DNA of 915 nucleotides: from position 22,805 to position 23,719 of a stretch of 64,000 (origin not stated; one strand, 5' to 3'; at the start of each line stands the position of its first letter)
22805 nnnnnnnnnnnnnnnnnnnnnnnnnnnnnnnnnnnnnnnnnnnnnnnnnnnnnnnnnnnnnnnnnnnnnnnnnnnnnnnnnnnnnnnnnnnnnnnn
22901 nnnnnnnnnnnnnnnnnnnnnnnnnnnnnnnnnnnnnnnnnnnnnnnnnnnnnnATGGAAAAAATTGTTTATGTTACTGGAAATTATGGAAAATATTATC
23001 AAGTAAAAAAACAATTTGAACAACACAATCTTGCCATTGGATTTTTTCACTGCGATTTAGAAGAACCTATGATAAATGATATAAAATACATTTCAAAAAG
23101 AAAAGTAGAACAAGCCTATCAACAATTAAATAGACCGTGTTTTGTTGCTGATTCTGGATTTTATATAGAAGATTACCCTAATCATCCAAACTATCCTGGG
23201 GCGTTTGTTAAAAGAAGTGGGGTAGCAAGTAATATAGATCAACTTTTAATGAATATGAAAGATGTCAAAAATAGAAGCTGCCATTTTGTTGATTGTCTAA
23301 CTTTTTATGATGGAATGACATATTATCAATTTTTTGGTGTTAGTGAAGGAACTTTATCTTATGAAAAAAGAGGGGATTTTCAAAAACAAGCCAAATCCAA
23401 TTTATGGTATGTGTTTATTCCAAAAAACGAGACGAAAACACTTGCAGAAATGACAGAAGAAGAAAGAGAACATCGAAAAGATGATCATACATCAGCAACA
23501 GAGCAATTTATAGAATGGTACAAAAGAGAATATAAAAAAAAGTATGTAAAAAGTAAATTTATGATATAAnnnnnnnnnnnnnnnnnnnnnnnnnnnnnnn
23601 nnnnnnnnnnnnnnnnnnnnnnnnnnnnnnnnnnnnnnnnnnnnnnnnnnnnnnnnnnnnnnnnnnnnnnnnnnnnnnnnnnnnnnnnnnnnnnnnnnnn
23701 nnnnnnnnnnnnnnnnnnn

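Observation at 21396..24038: tRNA-proximal WYL regulator with a coupled SIS / Ham1-ITPase-like / unknown operon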

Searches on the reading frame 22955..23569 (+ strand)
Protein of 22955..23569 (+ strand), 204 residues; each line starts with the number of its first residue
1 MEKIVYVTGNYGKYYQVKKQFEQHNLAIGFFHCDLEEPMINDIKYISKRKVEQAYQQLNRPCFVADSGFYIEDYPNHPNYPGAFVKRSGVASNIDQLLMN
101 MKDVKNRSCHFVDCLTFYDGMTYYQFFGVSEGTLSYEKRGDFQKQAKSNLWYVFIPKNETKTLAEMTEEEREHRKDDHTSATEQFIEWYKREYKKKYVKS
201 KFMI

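Call 4: search_protein_families(library=pfam, proteins=[window:22955-23569:+], max_evalue=1)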
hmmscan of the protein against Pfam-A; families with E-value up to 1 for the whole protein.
window:22955-23569:+ (204 aa): 1 family
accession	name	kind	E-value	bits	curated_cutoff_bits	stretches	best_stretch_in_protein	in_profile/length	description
PF01725.21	Ham1p_like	-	9.5e-20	71.7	22.5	1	4-187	1-185/186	Ham1 family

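Call 5: search_protein_families(library=ncbifam, proteins=[window:22955-23569:+], max_evalue=1)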
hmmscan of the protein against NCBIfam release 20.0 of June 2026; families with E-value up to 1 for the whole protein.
window:22955-23569:+ (204 aa): 6 families
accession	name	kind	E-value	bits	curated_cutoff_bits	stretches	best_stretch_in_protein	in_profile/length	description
NF011396.0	PRK14821.1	equivalog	1.6e-25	89.7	203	1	3-192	2-183/185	XTP/dITP diphosphatase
TIGR00042.1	TIGR00042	equivalog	2.9e-21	75.7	145.35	1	3-189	1-183/184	RdgB/HAM1 family non-canonical purine NTP pyrophosphatase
NF011398.0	PRK14823.1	equivalog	2.5e-12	47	272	1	3-190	2-189/191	non-canonical purine NTP diphosphatase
NF011399.0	PRK14824.1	subfamily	1.4e-10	41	267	1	2-173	3-185/206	putative deoxyribonucleotide triphosphate pyrophosphatase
NF011397.0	PRK14822.1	equivalog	2.8e-08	33.3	234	1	1-183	1-191/201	XTP/dITP diphosphatase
NF011401.0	PRK14826.1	equivalog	0.0017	17.8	268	1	91-185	115-212/226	putative deoxyribonucleotide triphosphate pyrophosphatase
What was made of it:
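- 22955..23569 (+): Ham1/ITPase-fold NTP pyrophosphatase with an altered base pocket, 204 aa. Pfam 9.5e-20 (call 4), but below all NCBIfam equivalog cut-offs (call 5).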

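Call 6: search_protein_families(library=padloc, proteins=[window:22955-23569:+], max_evalue=1)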
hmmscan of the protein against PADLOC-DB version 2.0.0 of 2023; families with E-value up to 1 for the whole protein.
window:22955-23569:+ (204 aa): 0 families

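Call 57: search_protein_families(library=phrogs, proteins=[window:22955-23569:+], max_evalue=0.01)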
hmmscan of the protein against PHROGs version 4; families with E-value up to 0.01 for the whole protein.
window:22955-23569:+ (204 aa): 0 families

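Call 78: search_solved_structures(query=window:22955-23569:+, max_evalue=0.001, show_alignments=3)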
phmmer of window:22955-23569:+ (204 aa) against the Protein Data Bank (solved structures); distinct sequences matched with E-value up to 0.001: 6.
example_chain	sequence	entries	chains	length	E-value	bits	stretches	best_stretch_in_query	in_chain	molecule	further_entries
2e5x_A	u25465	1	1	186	3.4e-13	53.2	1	3-192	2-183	Hypothetical protein PH1917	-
1v7r_A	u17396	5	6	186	3.4e-13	53.2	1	3-192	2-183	hypothetical protein PH1917 | NTPASE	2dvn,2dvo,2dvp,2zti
8ji1_A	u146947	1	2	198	6.8e-12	49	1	4-195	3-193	Inosine triphosphate pyrophosphatase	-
1b78_A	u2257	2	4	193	8.3e-10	42.1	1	42-181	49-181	PYROPHOSPHATASE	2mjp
8zsg_V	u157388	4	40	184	2e-08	37.7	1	4-173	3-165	KomB, HAM-like protein, non-canonical purine NTP pyrophosphatase | Non-canonical purine NTP pyrophosphatase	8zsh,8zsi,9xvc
9v0g_A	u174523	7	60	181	0.00048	23.3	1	26-171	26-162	Xanthosine/inosine triphosphate pyrophosphatase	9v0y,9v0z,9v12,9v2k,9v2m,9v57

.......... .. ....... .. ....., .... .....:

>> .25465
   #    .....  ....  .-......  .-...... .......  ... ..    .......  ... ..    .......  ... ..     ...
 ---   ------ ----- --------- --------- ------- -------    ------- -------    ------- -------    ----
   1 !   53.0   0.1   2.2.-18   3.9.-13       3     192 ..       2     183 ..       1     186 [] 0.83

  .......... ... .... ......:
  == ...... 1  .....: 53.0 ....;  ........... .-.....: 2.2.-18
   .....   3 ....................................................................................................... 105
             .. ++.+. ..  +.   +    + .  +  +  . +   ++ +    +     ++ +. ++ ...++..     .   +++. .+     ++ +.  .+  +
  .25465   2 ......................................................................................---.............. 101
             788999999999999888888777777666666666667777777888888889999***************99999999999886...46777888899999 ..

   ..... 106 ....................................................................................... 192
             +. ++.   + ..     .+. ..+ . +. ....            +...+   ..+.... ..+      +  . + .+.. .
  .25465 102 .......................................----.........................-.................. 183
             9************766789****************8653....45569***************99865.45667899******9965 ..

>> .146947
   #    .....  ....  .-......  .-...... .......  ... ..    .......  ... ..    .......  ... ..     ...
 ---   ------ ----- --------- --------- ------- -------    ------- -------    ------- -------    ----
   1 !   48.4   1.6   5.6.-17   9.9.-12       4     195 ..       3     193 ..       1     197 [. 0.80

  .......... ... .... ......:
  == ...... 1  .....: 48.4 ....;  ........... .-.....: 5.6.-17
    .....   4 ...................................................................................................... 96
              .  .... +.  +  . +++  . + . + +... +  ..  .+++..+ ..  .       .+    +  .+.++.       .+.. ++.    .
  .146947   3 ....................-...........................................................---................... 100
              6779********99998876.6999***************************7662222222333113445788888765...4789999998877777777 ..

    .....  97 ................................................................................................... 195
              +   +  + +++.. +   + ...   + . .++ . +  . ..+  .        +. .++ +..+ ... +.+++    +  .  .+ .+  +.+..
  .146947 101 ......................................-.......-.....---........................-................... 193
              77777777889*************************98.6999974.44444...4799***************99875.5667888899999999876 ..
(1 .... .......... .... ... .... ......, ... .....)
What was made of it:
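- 22955..23569 (+): TxNxxK and DSG are kept, while FGYDPIF reads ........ and SHR reads DDH (call 78).
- On Ham1 / RdgB / ITPase: Pfam 9.5e-20 over the full length (call 4); PH1917 3.4e-13 (call 78) T8-G-N10-Y-G-K13 and D66-S-G align with PH1917 (call 78) They read N-L-W-Y-V and D-D-H in the alignment (call 78).
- On Kongming (KomABC): There is only a Ham1 match (2e-8, call 78).
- Closest known: RdgB / ITPA / PH1917. Same: Ham1 fold and the catalytic motifs TxNxxK and DSG (calls 4, 78).
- Closest known: RdgB / ITPA / PH1917. Different: Scores fall below every NCBIfam equivalog cut-off (calls 5, 78).
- The base pocket of this Ham1 is non-canonical (call 78).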

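Call 89: find_homologous_proteins(query=window:22955-23569:+, max_evalue=1e-10)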
Query window:22955-23569:+ (204 aa): 870 proteins with E <= 1e-10 among 899 candidates; the best 120 are listed.
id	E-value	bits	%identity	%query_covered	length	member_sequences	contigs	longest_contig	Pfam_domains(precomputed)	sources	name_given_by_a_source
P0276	6.5e-128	443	96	96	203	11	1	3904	PF01725.22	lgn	-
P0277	1.7e-117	409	89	96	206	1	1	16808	PF01725.22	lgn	-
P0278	4.5e-94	332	75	96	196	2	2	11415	PF01725.22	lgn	-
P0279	2.9e-91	323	73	93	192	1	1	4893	PF01725.22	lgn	-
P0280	3.1e-91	323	74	93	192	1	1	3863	PF01725.22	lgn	-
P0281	7.2e-89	315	71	96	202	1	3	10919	PF01725.22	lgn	-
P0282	4.2e-88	313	68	96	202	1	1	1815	PF01725.22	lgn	-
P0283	6.4e-88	312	69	96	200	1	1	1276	PF01725.22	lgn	-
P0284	7.5e-88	312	69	96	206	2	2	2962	PF01725.22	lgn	-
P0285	4.5e-87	309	68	97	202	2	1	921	PF01725.22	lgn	-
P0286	6.3e-87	309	69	96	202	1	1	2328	PF01725.22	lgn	-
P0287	1.3e-86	308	68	95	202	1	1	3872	PF01725.22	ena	-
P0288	2.0e-86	307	69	95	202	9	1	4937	PF01725.22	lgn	-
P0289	2.2e-86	307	66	97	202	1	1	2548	PF01725.22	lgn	-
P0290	4.8e-86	306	68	95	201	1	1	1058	PF01725.22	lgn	-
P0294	1.4e-85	304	66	95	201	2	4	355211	PF01725.22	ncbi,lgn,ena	-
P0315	1.8e-84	301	64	99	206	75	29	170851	PF01725.22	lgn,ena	-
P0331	8.7e-84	298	66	98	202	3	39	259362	PF01725.22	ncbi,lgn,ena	-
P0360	5.3e-83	296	65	95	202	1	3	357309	PF01725.22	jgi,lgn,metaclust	metaclust:\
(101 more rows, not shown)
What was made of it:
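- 22955..23569 (+): 870 clusters at E<=1e-10 (call 89).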

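Call 90: find_encoding_contigs(protein=P0331, flank=5000, max_places=2)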
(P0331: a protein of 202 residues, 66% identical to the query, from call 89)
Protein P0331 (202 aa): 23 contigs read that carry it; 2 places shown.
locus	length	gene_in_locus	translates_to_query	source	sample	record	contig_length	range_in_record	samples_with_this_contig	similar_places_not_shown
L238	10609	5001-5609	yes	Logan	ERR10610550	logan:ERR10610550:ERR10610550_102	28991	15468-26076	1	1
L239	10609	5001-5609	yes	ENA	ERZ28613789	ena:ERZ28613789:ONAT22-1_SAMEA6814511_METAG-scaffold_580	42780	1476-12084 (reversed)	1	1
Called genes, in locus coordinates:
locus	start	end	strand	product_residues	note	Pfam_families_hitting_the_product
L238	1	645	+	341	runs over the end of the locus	PF01757:Acyl_transf_3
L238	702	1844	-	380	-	-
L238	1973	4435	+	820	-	-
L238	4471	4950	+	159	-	PF08279:HTH_11 (weak), PF13280:WYL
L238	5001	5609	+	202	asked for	PF01725:Ham1p_like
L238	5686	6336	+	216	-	PF01966:HD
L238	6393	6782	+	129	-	-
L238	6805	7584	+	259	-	PF00459:Inositol_P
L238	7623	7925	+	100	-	-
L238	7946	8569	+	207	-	PF00300:His_Phos_1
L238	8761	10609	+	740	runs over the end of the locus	-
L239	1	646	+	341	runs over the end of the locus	PF01757:Acyl_transf_3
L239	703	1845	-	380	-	-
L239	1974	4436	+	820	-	-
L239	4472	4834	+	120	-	PF08279:HTH_11 (weak)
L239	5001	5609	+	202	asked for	PF01725:Ham1p_like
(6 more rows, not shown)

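Call 91: find_encoding_contigs(protein=P0315, flank=5000, max_places=2)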
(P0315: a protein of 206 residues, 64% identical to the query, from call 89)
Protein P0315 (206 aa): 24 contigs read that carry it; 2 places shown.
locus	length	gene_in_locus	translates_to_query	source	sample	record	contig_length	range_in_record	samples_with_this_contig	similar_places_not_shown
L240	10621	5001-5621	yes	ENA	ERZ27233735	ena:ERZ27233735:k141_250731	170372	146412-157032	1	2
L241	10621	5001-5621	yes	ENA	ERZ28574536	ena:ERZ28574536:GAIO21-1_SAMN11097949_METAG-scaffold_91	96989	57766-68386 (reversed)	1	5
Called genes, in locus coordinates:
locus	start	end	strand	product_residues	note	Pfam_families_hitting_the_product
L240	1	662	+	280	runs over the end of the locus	PF13306:LRR_5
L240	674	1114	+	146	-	-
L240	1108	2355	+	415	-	PF13717:Zn_ribbon_4 (faint), PF12773:DZR (weak), PF13240:Zn_Ribbon_1 (faint), PF13248:Zn_ribbon_3, PF09851:SHOCT (weak)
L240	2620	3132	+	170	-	-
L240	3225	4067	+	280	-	-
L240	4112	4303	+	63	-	-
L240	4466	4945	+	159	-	PF02082:Rrf2 (weak), PF08279:HTH_11, PF13280:WYL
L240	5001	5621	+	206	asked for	PF01725:Ham1p_like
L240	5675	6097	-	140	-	-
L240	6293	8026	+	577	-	PF00501:AMP-binding, PF13193:AMP-binding_C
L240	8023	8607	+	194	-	PF01553:Acyltransferase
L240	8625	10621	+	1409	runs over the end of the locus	PF00480:ROK (faint), PF01548:DEDD_Tnp_IS110 (faint), PF01869:BcrAD_BadFG, PF09989:DUF2229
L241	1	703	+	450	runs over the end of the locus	PF01076:Mob_Pre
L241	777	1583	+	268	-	-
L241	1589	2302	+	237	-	-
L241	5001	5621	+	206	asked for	PF01725:Ham1p_like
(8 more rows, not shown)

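Call 92: find_encoding_contigs(protein=P0360, flank=5000, max_places=2)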
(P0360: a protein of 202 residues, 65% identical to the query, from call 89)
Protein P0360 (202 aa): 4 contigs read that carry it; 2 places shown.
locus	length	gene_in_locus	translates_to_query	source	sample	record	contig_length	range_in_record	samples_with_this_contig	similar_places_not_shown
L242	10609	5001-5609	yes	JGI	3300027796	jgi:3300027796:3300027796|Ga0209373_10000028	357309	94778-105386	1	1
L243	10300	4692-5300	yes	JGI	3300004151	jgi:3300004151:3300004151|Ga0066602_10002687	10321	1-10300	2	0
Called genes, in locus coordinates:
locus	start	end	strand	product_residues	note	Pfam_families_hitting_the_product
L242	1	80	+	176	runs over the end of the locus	PF02482:Ribosomal_S30AE, PF16321:Ribosom_S30AE_C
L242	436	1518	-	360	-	PF14657:Arm-DNA-bind_4, PF14659:Phage_int_SAM_3, PF00589:Phage_integrase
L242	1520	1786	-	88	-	-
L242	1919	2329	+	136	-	PF13560:HTH_31 (faint), PF01381:HTH_3, PF12844:HTH_19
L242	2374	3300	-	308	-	PF23343:REP_ORF2-G2P, PF20199:RepSA (faint)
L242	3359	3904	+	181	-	-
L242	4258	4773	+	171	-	PF08279:HTH_11 (weak), PF13280:WYL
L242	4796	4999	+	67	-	-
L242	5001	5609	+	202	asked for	PF01725:Ham1p_like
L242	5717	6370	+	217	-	PF01966:HD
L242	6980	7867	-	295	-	PF00149:Metallophos, PF12850:Metallophos_2 (weak)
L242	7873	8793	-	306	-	PF14751:DUF4474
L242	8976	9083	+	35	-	-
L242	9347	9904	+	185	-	-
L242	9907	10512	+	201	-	-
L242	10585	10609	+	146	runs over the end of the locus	-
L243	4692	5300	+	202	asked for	PF01725:Ham1p_like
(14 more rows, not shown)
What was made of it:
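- Mobile-element genes lie near some WYL-Ham1 loci (calls 91, 92). Integrase/Rep and Mob_Pre genes lie near some WYL-Ham1 loci (calls 91, 92).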

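Call 98: search_protein_families(library=ncbifam, proteins=[L238:5686-6336:+, L238:6805-7584:+, L238:7946-8569:+], max_evalue=0.001)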
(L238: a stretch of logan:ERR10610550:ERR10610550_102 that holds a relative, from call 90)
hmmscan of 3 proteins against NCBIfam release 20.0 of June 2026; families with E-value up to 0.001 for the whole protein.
L238:5686-6336:+ (216 aa): 2 families
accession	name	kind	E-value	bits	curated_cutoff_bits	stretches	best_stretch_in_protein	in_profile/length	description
NF007515.0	PRK10119.1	equivalog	4.9e-06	26.2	286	1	8-131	8-135/231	phosphohydrolase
TIGR00277.1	HDIG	domain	0.00022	21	27.6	1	26-78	5-65/84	HDIG domain-containing metalloprotein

L238:6805-7584:+ (259 aa): 7 families
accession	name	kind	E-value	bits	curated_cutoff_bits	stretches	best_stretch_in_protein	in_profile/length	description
TIGR02067.1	his_9_HisN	equivalog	6.8e-41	140.4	275.15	1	6-255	2-252/252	histidinol-phosphatase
NF009321.0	PRK12676.1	equivalog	2.7e-27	95.5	264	1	3-255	5-263/264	bifunctional fructose-bisphosphatase/inositol-phosphate phosphatase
NF008027.1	PRK10757.1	equivalog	8.5e-27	93.7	332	1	6-257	5-260/267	inositol-1-monophosphatase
TIGR01331.1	bisphos_cysQ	equivalog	9.2e-27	94.2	228.8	1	9-234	5-236/250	3'(2'),5'-bisphosphate nucleotidase CysQ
NF010678.0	PRK14076.1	equivalog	3.3e-19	69.2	493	1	65-258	70-287/570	bifunctional NADP phosphatase/NAD kinase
NF008182.0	PRK10931.1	equivalog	4.4e-17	62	379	1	9-232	5-230/246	3'(2'),5'-bisphosphate nucleotidase CysQ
TIGR01330.1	bisphos_HAL2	equivalog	3.7e-10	39.2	267.05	2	166-256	254-352/359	3'(2'),5'-bisphosphate nucleotidase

L238:7946-8569:+ (207 aa): 10 families
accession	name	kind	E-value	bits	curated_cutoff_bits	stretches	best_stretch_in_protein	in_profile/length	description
TIGR03162.1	ribazole_cobC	equivalog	4.6e-15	55.5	162.9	1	4-163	1-159/176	alpha-ribazole phosphatase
NF002901.0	PRK03482.1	equivalog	8.6e-09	35.3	261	1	1-157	1-159/215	2,3-diphosphoglycerate-dependent phosphoglycerate mutase GpmB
NF005567.0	PRK07238.1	equivalog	1.4e-08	34.5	326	1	38-158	210-336/378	bifunctional RNase H/acid phosphatase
NF038349.1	dPGM_arch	equivalog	2.1e-08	34.3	225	1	25-163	18-152/194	2,3-diphosphoglycerate-dependent phosphoglycerate mutase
NF045917.1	PhserinePhPspA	equivalog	3.6e-08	33.4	350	1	33-162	28-164/211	phosphoserine phosphatase PspA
NF011945.0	PRK15416.1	subfamily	4.6e-06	26.3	142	0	3-79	56-127/201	lipopolysaccharide core heptose(II)-phosphate phosphatase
NF009994.0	PRK13463.1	equivalog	1.2e-05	25.2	277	1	2-164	3-167/203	phosphoserine phosphatase 1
NF011580.0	PRK15004.1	equivalog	0.00018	21.6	250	0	22-161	16-162/203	adenosylcobalamin/alpha-ribazole phosphatase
TIGR00249.1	sixA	equivalog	0.00023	21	74.5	0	4-86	3-79/154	phosphohistidine phosphatase SixA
NF009993.0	PRK13462.1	equivalog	0.00045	19.9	226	1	54-167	55-166/203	acid phosphatase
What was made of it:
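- IMPase-family and His_Phos_1 genes in L238 (calls 90, 98).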

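Call 102: find_encoding_contigs(protein=P0294, flank=5000, max_places=3)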
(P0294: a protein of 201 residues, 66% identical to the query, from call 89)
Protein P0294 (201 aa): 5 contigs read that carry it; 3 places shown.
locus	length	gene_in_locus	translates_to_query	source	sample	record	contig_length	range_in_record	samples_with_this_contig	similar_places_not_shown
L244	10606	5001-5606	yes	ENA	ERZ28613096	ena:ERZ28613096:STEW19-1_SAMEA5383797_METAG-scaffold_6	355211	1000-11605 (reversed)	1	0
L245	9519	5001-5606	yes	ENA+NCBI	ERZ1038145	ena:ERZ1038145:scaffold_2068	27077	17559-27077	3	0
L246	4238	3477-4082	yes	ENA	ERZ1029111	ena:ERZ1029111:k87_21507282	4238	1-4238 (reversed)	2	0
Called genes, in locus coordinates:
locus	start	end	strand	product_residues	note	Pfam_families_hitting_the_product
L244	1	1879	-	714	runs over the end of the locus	PF09371:Tex_N, PF22706:Tex_central_region, PF16921:Tex_YqgF, PF14635:HHH_7, PF12836:HHH_3, PF17674:HHH_9, PF00575:S1, PF23459:S1_RRP5, +1 more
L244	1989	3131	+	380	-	-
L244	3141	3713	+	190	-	-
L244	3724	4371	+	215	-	-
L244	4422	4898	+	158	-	PF08279:HTH_11 (weak), PF13280:WYL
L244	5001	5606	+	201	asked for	PF01725:Ham1p_like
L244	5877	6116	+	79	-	-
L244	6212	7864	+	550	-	PF00749:tRNA-synt_1c, PF19269:Anticodon_2 (faint)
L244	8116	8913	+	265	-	PF12844:HTH_19, PF13560:HTH_31, PF01381:HTH_3, PF13443:HTH_26 (weak)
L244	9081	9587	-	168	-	PF01381:HTH_3, PF12844:HTH_19, PF13560:HTH_31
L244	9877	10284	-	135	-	PF00583:Acetyltransf_1, PF13673:Acetyltransf_10, PF13508:Acetyltransf_7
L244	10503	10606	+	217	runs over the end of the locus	-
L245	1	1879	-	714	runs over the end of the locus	PF09371:Tex_N, PF22706:Tex_central_region, PF16921:Tex_YqgF, PF14635:HHH_7, PF12836:HHH_3, PF17674:HHH_9, PF00575:S1, PF23459:S1_RRP5, +1 more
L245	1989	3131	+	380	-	-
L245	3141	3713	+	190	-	-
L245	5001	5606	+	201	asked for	PF01725:Ham1p_like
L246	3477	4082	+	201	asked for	PF01725:Ham1p_like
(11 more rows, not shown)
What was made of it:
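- On HTH-WYL transcription factors: Paralogues are even shorter, at 158-171 aa (calls 90-92, 102).
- Closest known: RdgB / ITPA / PH1917. Different: The gene is always WYL-linked (calls 90-92, 102).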
